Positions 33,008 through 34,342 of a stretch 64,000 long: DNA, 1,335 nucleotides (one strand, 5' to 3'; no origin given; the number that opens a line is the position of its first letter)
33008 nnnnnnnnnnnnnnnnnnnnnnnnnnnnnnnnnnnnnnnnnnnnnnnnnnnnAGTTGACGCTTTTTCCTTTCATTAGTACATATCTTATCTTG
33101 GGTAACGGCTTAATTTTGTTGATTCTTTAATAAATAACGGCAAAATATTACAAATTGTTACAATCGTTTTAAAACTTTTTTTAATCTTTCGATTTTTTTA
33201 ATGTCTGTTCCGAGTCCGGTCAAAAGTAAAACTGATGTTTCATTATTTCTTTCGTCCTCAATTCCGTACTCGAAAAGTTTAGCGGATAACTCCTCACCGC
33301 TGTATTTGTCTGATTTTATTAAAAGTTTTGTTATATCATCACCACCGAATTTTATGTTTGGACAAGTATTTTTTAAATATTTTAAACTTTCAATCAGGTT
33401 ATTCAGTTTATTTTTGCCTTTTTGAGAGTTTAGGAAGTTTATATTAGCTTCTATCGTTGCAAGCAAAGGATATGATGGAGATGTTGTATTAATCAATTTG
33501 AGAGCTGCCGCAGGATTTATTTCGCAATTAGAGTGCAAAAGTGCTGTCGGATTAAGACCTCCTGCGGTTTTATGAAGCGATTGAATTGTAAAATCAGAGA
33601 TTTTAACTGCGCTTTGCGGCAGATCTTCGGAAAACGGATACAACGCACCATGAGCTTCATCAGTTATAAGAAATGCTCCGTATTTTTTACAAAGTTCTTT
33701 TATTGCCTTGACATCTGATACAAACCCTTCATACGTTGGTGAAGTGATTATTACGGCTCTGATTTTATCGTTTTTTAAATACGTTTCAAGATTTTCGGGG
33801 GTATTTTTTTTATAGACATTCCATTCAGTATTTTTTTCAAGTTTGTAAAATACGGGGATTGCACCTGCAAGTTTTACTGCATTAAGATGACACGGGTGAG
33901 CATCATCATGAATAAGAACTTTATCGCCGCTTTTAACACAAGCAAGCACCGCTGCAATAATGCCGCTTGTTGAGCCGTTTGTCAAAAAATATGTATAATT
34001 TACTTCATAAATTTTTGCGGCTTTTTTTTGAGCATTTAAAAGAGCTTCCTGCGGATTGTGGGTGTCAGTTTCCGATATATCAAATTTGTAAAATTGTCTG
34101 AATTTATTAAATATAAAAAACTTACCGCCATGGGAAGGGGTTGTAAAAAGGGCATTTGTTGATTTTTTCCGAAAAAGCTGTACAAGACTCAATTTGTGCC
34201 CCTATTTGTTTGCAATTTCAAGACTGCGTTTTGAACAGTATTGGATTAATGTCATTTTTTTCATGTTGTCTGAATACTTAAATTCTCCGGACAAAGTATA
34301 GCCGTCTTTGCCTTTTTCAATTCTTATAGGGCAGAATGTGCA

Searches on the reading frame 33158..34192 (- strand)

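Call 93: search_protein_families(library=pfam, proteins=[window:33158-34192:-], max_evalue=0.00001)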
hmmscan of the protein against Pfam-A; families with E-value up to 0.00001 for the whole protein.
window:33158-34192:- (344 aa): 4 families
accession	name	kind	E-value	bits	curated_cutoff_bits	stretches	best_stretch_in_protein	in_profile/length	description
PF01276.26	OKR_DC_1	-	2.4e-37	129.1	27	1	16-276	18-313/417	Orn/Lys/Arg decarboxylase, major domain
PF00155.27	Aminotran_1_2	-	4.1e-14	53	19.7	1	56-211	49-222/361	Aminotransferase class I and II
PF00266.25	Aminotran_5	-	6.2e-08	32.5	21.5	1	49-211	43-204/371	Aminotransferase class-V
PF01041.23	DegT_DnrJ_EryC1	-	1.1e-07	31.9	19.8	1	57-183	32-150/360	DegT/DnrJ/EryC1/StrS aminotransferase family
